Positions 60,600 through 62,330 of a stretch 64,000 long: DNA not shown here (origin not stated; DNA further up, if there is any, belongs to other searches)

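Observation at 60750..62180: Orphan Pup-ligase/deamidase (PafA/Dop) homolog with no Pup, Mpa or proteasome genes nearby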

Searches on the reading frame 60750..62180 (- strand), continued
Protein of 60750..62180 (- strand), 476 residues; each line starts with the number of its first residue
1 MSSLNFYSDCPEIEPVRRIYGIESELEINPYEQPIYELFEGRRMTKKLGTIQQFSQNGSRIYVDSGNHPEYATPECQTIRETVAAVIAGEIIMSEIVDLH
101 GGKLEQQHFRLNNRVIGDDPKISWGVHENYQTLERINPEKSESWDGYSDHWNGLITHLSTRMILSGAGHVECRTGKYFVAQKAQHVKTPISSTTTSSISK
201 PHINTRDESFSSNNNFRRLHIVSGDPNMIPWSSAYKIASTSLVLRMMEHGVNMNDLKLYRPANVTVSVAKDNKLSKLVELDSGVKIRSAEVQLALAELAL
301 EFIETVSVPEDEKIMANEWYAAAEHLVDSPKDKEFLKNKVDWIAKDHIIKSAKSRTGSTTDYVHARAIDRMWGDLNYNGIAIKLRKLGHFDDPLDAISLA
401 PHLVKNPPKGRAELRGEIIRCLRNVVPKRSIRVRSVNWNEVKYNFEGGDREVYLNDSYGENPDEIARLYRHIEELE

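Call 11: find_encoding_contigs(protein=P0002, flank=10000, max_places=3)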
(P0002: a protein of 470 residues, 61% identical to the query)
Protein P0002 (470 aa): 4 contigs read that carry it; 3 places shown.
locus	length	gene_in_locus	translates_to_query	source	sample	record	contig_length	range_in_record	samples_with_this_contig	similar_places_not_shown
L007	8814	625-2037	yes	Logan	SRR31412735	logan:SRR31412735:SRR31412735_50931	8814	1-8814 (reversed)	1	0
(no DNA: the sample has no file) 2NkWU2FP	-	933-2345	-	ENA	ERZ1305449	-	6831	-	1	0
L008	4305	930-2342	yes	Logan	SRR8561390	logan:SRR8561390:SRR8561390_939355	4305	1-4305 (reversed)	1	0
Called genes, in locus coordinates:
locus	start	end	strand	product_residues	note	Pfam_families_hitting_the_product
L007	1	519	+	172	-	?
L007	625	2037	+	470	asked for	PF03136:Pup_ligase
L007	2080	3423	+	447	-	PF00587:tRNA-synt_2b, PF03129:HGTP_anticodon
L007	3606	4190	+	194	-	-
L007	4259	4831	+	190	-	PF01936:NYN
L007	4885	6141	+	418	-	PF00232:Glyco_hydro_1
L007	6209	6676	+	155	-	-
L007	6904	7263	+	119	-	PF02381:MraZ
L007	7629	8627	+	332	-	PF01795:Methyltransf_5, PF01189:Methyltr_RsmB-F (weak), PF13847:Methyltransf_31 (faint)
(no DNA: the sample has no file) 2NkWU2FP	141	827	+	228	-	PF11967:RecO_N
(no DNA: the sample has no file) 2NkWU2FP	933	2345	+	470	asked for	PF03136:Pup_ligase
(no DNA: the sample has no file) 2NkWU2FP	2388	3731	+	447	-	PF00587:tRNA-synt_2b, PF03129:HGTP_anticodon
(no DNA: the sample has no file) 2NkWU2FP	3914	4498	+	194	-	-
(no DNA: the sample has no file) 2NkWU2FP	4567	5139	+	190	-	PF01936:NYN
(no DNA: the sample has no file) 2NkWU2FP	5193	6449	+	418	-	PF00232:Glyco_hydro_1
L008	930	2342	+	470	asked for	PF03136:Pup_ligase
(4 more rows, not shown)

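Call 25: search_protein_representatives(protein=window:60750-62180:-)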
Query: 476 residues. Proteins with E-value up to 0.001 (for the whole library): 3084; up to 1e-10: 1742; up to 1e-30: 190. The best 150 are listed.
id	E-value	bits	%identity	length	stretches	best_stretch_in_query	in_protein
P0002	4.4e-187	639.0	62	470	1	1-476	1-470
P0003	6.8e-86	305.4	40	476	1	12-475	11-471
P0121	4.2e-77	276.4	41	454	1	8-473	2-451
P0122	2.9e-75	270.4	38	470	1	11-444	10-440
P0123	6.0e-73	262.7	43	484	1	46-441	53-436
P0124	1.7e-70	254.7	38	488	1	11-467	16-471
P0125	1.2e-67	245.2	39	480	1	11-442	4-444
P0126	2.1e-66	241.1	36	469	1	13-463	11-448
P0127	5.1e-66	239.9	37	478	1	16-473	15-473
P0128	1.5e-62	228.5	37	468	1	52-463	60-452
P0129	1.9e-62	228.1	37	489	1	14-465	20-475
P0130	1.0e-57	212.5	36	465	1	52-444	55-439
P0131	1.3e-53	199.0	34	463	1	45-443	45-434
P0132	1.6e-53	198.7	36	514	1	45-426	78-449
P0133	1.8e-52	195.2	35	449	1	44-445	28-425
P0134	4.6e-52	193.9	34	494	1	52-450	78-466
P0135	1.7e-51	192.0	35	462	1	53-470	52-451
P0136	2.7e-50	188.0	34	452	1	53-437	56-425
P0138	2.1e-48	181.8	34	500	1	14-443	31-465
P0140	6.4e-48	180.2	33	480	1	29-441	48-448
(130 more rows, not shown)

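Call 26: list_cluster_members(proteins=[P0002, P0003, P0121, P0122, P0123, P0124, P0125, P0126, P0127, P0128])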
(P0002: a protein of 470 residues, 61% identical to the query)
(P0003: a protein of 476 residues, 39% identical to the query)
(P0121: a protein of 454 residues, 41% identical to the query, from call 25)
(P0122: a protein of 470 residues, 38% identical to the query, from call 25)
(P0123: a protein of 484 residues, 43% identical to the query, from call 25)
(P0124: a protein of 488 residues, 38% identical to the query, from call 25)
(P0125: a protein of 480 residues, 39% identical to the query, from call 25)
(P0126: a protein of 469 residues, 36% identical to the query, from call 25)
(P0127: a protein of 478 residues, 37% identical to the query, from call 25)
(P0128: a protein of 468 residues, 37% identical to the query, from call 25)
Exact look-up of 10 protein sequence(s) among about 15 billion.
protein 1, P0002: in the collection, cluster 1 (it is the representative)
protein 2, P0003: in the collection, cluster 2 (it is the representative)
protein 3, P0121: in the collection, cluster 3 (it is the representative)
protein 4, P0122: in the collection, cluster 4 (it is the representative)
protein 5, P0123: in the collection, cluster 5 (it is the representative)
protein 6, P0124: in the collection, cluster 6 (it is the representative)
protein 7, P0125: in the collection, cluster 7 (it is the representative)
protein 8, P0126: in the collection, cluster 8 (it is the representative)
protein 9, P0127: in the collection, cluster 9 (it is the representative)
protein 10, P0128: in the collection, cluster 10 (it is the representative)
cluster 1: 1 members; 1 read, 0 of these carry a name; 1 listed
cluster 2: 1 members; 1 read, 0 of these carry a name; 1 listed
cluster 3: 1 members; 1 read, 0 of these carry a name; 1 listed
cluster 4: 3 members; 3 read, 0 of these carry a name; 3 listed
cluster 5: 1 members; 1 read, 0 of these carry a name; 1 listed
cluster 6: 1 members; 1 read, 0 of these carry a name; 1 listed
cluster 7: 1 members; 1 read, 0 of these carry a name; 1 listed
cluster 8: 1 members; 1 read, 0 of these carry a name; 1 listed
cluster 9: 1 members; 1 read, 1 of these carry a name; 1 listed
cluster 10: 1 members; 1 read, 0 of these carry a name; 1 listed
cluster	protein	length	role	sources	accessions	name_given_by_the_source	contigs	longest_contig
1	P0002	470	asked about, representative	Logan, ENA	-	-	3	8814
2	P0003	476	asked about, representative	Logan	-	-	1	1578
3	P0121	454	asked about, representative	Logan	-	-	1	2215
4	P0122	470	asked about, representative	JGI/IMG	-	-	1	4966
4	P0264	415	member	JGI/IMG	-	-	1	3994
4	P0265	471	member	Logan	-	-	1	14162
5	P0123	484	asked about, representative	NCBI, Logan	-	-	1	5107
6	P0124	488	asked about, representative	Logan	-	-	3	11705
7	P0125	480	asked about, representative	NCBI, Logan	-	-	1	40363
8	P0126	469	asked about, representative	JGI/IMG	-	-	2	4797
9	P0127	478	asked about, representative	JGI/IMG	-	Pup-ligase protein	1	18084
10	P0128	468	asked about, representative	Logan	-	-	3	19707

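Call 27: find_encoding_contigs(protein=P0121, flank=10000, max_places=3)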
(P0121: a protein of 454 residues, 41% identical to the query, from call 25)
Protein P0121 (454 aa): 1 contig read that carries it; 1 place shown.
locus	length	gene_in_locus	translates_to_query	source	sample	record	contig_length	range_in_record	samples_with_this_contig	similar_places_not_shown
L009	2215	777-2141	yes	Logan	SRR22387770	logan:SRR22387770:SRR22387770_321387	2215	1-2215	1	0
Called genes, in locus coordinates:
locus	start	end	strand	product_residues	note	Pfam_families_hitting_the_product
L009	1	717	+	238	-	?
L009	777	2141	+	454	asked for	PF03136:Pup_ligase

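Call 28: find_encoding_contigs(protein=P0125, flank=10000, max_places=2)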
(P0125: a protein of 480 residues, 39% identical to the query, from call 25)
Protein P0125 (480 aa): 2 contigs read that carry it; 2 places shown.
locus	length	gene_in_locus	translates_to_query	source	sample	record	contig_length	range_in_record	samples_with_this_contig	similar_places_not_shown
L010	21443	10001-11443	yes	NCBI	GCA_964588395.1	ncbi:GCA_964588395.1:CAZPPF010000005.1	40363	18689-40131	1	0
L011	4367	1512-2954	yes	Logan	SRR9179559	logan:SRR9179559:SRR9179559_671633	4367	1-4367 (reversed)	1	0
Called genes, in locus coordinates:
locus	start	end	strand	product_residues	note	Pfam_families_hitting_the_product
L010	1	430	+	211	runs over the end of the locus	-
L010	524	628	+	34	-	-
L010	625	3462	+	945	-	PF18072:FGAR-AT_linker, PF00586:AIRS, PF02769:AIRS_C, PF22689:FGAR-AT_PurM_N-like (weak), PF02769:AIRS_C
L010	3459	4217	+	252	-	PF01965:DJ-1_PfpI (weak), PF13507:GATase_5, PF07685:GATase_3 (weak)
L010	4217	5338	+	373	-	PF00586:AIRS, PF02769:AIRS_C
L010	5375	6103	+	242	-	-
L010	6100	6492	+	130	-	PF00072:Response_reg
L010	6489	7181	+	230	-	PF11967:RecO_N, PF02565:RecO_C (weak)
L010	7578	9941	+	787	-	PF02367:TsaE (faint), PF00004:AAA (weak), PF00158:Sigma54_activat (faint), PF17871:AAA_lid_9, PF00004:AAA, PF07724:AAA_2, PF07728:AAA_5, PF10431:ClpB_D2-small, +6 more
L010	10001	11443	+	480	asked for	PF03136:Pup_ligase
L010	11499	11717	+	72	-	-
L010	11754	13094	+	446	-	PF00587:tRNA-synt_2b, PF03129:HGTP_anticodon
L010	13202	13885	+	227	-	-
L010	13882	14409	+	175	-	-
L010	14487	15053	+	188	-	PF01936:NYN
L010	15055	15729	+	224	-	-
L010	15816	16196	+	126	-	PF00903:Glyoxalase, PF12681:Glyoxalase_2 (faint), PF22677:Ble-like_N (weak)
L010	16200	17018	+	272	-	PF00248:Aldo_ket_red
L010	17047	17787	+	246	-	PF03358:FMN_red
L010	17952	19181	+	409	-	PF00232:Glyco_hydro_1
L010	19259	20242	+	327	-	PF01933:CofD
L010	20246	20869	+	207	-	-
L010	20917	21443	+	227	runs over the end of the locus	-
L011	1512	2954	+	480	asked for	PF03136:Pup_ligase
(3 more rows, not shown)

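Call 29: find_encoding_contigs(protein=P0127, flank=10000, max_places=2)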
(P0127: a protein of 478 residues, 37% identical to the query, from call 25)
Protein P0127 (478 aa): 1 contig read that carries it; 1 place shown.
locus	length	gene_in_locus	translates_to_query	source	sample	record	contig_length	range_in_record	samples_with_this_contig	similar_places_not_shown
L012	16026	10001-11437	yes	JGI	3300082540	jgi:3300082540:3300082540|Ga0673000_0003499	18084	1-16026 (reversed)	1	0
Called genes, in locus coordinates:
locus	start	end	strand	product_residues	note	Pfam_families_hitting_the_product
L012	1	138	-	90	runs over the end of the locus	PF01016:Ribosomal_L27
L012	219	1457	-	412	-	PF01555:N6_N4_Mtase (weak)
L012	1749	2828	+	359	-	PF03706:LPG_synthase_TM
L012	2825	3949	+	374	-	PF13742:tRNA_anti_2, PF02601:Exonuc_VII_L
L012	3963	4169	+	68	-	PF02609:Exonuc_VII_S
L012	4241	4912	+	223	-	-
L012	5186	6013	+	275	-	-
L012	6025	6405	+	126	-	PF00072:Response_reg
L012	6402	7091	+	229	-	PF11967:RecO_N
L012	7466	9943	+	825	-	PF13191:AAA_16 (faint), PF01695:IstB_IS21 (faint), PF00004:AAA, PF17871:AAA_lid_9, PF07724:AAA_2, PF00004:AAA, PF07728:AAA_5, PF10431:ClpB_D2-small, +9 more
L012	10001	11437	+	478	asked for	PF03136:Pup_ligase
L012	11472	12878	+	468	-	PF00587:tRNA-synt_2b, PF03129:HGTP_anticodon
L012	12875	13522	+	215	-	PF00702:Hydrolase, PF12710:HAD (weak), PF13419:HAD_2, PF13242:Hydrolase_like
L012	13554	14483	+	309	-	PF12146:Hydrolase_4 (faint), PF08538:DUF1749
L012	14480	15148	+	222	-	PF01725:Ham1p_like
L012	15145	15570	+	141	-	PF01451:LMWPc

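Call 30: find_encoding_contigs(protein=P0128, flank=10000, max_places=2)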
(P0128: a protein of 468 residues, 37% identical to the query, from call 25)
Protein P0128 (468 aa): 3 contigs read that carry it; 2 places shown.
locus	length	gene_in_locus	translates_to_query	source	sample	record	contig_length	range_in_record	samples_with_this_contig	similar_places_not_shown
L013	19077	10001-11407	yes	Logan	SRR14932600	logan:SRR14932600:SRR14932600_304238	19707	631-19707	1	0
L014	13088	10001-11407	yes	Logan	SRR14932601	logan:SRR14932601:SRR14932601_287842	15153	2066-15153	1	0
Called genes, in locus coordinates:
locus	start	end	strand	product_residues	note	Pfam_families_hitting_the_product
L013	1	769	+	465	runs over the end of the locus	?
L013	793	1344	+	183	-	PF00072:Response_reg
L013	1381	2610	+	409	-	PF00498:FHA (weak)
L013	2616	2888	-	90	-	PF01016:Ribosomal_L27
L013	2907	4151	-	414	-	PF01555:N6_N4_Mtase (faint), PF01170:UPF0020 (weak)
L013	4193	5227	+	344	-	PF03706:LPG_synthase_TM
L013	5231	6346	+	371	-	PF13742:tRNA_anti_2, PF02601:Exonuc_VII_L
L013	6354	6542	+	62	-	PF02609:Exonuc_VII_S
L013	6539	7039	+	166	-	-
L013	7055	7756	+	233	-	-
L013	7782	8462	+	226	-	-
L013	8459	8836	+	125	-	PF00072:Response_reg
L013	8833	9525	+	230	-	PF11967:RecO_N, PF02565:RecO_C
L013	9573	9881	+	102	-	-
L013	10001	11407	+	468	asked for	PF03136:Pup_ligase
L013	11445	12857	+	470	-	PF00587:tRNA-synt_2b, PF03129:HGTP_anticodon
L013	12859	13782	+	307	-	PF10340:Say1_Mug180, PF20434:BD-FAE (weak), PF07859:Abhydrolase_3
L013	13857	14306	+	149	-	-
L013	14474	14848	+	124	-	PF00903:Glyoxalase, PF13669:Glyoxalase_4 (faint)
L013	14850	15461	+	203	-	PF01936:NYN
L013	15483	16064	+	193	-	PF01327:Pep_deformylase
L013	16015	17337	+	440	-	PF00232:Glyco_hydro_1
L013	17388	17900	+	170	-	-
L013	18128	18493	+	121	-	PF02381:MraZ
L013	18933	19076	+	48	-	?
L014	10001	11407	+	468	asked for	PF03136:Pup_ligase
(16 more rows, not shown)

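Call 37: find_related_loci(query=A1, collection=genome_contigs, flank=10000)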
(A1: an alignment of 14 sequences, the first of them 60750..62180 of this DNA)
Query A1 (476 aa) in genome_contigs; peptide patterns used: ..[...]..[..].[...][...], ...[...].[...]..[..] (x = any residue, [..] = any of these).
85 stretches matched a pattern; 61 encode a relative of the query (tblastn E <= 1e-3); 60 distinct loci.
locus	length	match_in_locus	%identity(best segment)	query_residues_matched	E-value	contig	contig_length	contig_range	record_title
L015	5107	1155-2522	39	12-461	3e-82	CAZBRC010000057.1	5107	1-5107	MAG TPA_asm: uncultured Candidatus Saccharibacteria bacterium isolate SRP292972_co3_132 genome assembly, contig: NODE_55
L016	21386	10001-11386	35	12-468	3e-76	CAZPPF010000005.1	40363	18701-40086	MAG TPA_asm: uncultured Candidatus Saccharibacteria bacterium isolate SRP200132_co1_506 genome assembly, contig: NODE_16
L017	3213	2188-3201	36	12-350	7e-45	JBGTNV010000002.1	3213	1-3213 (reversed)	MAG: Candidatus Saccharimonadales bacterium isolate JTS-RE396 k141_7828965, whole genome shotgun sequence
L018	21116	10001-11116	32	53-441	4e-43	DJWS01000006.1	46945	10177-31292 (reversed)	MAG TPA_asm: Candidatus Saccharibacteria bacterium UBA6224 UBA6224_contig_19010, whole genome shotgun sequence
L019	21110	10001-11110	29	54-438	4e-41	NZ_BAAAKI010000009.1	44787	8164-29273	Luteococcus sanguinis strain JCM 12371 sequence09, whole genome shotgun sequence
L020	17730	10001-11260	28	10-423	7e-41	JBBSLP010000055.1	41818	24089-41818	MAG: Acidimicrobiales bacterium isolate metawrap_LS4_71 metawrap_LS4_71_K_467185_L_41818_cov_14.4280, whole genome shotg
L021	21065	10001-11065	30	15-359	2e-37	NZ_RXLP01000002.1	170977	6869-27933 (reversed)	Alloscardovia theropitheci strain GLDI4/2 scaffold22_cov2513_read132, whole genome shotgun sequence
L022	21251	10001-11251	27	18-439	1e-35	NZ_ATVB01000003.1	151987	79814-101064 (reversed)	Alloscardovia omnicolens DSM 21503 G464DRAFT_scaffold00003.3_C, whole genome shotgun sequence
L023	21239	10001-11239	27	18-420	3e-34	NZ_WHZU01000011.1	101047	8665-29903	Bifidobacterium saimiriisciurei strain SMA1 sequence11, whole genome shotgun sequence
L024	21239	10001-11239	27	18-420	2e-33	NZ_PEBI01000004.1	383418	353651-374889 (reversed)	Bifidobacterium primatium strain TRE 1 NODE_4_length_383418_cov_73.375402, whole genome shotgun sequence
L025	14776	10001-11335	29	12-420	1e-32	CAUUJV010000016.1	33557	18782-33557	MAG TPA_asm: uncultured Alloscardovia sp. isolate ERR10228855_bin.51_MetaWRAP_v1.3_MAG genome assembly, contig: ERZ21659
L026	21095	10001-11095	29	54-420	1e-36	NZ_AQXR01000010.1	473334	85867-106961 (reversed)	Alloscardovia criceti DSM 17774 D570DRAFT_scaffold00002.2_C, whole genome shotgun sequence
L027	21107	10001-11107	29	54-424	9e-38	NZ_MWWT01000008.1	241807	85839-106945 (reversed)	Alloscardovia macacae strain DSM 24762 Contig_8, whole genome shotgun sequence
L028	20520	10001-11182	28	56-442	2e-31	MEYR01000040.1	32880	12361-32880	MAG: Candidatus Azambacteria bacterium RIFCSPLOWO2_01_FULL_44_84 rifcsplowo2_01_scaffold_9699, whole genome shotgun sequ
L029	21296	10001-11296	27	18-463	2e-32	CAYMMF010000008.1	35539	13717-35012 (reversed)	MAG TPA_asm: uncultured Propionibacteriaceae bacterium isolate SRP294416_co3_554 genome assembly, contig: NODE_1373_leng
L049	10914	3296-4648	27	17-473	1e-34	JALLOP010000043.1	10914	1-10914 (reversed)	Patescibacteria group bacterium AH-259-L07 AH-259-L07_NODE_43, whole genome shotgun sequence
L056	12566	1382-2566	28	18-419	4e-21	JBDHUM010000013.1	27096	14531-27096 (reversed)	MAG: Candidatus Saccharimonadaceae bacterium isolate AS-MESO-3CA.222 NODE_7437_length_27096_cov_16.519190, whole genome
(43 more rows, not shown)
